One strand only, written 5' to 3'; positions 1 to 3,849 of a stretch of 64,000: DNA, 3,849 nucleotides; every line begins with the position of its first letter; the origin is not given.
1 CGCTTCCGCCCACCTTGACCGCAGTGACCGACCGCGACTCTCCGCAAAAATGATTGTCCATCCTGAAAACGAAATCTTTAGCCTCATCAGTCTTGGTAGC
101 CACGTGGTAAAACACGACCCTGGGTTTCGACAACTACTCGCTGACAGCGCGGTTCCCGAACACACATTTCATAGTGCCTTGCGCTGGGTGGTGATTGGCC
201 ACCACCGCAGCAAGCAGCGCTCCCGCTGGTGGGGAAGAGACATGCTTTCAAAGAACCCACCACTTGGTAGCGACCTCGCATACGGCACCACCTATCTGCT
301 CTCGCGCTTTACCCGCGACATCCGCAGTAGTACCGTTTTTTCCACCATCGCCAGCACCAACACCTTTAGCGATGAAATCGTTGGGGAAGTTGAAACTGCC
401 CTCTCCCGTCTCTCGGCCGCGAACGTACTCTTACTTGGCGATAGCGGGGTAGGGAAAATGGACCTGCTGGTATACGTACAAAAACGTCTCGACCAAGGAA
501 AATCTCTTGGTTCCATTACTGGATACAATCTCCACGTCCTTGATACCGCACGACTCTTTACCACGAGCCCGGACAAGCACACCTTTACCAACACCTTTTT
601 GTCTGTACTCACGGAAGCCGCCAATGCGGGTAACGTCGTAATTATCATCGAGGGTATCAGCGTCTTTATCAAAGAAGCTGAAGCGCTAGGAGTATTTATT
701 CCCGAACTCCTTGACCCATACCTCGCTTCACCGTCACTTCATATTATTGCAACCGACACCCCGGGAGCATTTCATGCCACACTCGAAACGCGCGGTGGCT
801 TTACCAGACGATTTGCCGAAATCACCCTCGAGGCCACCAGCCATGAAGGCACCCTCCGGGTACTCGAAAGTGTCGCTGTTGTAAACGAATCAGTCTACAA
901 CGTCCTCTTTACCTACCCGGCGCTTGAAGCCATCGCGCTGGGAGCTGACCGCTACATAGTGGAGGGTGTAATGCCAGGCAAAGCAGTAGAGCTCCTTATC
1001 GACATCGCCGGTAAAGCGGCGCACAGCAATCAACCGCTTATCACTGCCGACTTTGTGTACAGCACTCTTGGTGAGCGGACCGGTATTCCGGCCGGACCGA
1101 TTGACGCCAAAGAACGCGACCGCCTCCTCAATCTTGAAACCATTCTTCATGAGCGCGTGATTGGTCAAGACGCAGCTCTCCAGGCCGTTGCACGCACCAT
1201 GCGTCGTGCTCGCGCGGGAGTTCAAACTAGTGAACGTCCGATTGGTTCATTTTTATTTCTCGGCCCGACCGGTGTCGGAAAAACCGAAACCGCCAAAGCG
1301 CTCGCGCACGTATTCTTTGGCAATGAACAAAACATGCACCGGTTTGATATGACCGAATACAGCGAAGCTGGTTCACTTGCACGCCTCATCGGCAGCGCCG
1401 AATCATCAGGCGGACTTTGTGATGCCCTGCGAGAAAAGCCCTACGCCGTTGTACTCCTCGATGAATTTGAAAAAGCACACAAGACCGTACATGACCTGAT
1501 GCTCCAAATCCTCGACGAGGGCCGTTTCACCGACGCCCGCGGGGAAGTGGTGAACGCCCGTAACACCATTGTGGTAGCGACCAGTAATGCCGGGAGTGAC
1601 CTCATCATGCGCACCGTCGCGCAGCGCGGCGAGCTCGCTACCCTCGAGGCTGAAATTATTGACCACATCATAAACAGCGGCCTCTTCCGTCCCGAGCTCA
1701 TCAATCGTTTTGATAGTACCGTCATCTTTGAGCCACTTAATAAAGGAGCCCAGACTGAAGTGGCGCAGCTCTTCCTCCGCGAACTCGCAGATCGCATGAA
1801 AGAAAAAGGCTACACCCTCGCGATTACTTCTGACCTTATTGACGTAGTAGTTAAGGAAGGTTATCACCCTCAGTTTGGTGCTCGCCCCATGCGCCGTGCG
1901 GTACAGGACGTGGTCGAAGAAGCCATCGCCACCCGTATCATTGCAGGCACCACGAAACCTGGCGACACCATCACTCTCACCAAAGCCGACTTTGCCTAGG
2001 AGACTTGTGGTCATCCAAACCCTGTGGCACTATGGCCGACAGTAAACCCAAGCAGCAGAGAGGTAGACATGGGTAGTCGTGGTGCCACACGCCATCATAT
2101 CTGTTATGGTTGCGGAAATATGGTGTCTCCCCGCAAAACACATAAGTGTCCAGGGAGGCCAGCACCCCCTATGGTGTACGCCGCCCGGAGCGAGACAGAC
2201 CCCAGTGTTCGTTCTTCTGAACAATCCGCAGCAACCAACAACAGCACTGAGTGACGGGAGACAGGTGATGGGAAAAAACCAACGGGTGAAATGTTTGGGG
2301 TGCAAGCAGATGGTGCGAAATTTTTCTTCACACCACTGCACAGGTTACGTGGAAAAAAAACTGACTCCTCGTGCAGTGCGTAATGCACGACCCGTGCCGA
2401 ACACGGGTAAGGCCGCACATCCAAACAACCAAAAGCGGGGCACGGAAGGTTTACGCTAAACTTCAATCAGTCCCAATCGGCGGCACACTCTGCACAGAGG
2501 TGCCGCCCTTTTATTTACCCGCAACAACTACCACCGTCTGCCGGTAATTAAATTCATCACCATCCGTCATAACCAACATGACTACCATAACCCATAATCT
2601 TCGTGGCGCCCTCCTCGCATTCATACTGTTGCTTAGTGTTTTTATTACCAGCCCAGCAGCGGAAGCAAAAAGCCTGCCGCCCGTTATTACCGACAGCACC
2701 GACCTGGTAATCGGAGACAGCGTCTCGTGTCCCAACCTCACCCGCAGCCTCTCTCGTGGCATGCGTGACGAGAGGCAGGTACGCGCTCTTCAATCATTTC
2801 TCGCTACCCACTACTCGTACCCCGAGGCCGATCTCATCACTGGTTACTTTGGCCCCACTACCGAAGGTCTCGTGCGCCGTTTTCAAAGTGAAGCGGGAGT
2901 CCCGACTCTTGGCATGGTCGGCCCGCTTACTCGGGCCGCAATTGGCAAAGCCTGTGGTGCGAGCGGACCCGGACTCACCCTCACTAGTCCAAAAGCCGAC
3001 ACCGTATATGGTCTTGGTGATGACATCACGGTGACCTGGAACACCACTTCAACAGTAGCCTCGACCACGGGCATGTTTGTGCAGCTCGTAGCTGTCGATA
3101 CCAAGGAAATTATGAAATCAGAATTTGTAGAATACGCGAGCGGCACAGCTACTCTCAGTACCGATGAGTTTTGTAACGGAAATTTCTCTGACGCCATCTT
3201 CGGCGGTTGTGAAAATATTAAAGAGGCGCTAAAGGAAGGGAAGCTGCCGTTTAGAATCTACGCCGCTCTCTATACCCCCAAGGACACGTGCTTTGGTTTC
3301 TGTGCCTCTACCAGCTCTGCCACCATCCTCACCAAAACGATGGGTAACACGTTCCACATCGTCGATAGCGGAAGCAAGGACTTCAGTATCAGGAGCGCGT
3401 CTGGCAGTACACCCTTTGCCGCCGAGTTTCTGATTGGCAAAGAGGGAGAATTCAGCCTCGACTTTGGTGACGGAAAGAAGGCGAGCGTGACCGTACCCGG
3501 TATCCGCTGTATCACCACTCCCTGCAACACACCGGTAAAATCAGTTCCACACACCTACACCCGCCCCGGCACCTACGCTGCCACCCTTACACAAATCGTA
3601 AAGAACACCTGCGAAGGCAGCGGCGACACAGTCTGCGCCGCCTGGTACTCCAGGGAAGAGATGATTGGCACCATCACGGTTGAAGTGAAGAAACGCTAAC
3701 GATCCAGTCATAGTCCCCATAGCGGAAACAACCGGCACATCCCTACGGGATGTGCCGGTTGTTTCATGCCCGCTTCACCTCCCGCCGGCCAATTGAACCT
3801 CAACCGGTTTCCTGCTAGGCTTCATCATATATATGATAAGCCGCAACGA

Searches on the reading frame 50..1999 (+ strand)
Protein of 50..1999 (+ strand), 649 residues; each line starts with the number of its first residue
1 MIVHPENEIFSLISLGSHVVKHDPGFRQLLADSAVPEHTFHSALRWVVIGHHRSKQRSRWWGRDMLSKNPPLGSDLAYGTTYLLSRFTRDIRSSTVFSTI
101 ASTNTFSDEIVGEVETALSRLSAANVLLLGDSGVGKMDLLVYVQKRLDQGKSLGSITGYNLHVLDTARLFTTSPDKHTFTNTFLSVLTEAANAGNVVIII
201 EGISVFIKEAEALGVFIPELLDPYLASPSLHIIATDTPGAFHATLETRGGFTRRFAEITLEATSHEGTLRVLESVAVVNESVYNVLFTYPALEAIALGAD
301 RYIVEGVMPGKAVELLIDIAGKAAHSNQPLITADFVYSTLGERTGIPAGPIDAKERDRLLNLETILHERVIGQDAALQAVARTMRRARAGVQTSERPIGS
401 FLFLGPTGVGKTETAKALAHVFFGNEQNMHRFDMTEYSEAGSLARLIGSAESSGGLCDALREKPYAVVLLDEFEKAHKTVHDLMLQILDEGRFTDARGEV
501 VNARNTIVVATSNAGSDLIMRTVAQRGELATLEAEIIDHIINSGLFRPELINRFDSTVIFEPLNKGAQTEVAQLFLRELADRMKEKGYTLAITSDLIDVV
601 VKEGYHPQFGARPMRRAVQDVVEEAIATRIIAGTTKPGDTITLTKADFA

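Call 79: search_protein_families(library=pfam, proteins=[window:50-1999:+], max_evalue=0.0001)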
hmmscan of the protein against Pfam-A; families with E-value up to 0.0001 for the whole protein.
window:50-1999:+ (649 aa): 7 families
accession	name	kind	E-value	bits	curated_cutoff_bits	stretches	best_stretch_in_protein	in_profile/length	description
PF07724.20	AAA_2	-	8.7e-44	149.9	27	1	396-556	1-165/166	AAA domain (Cdc48 subfamily)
PF10431.15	ClpB_D2-small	-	5.6e-20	71.6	21.9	1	563-642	1-80/81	C-terminal, D2-small domain, of ClpB protein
PF07728.20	AAA_5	-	5.9e-14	52.7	22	1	401-515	2-124/139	AAA domain (dynein-related subfamily)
PF00004.35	AAA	-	4.8e-08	34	21.2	1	402-520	2-115/131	ATPase family associated with various cellular activities (AAA)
PF00158.32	Sigma54_activat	-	7e-06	26.3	20.2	0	386-514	10-143/168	Sigma-54 interaction domain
PF00493.29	MCM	-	3.9e-05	23.3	23.3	0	121-150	55-84/224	MCM P-loop domain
PF17871.7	AAA_lid_9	-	4.5e-05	23.8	22.8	0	265-325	2-61/104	AAA lid domain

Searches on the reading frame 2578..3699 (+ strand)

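Call 79: search_protein_families(library=pfam, proteins=[window:2578-3699:+], max_evalue=0.0001)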
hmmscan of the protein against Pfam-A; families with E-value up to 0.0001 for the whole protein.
window:2578-3699:+ (373 aa): 1 family
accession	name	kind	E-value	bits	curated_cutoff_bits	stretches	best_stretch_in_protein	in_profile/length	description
PF01471.23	PG_binding_1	-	1.7e-09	38.2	23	1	67-122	4-57/57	Putative peptidoglycan binding domain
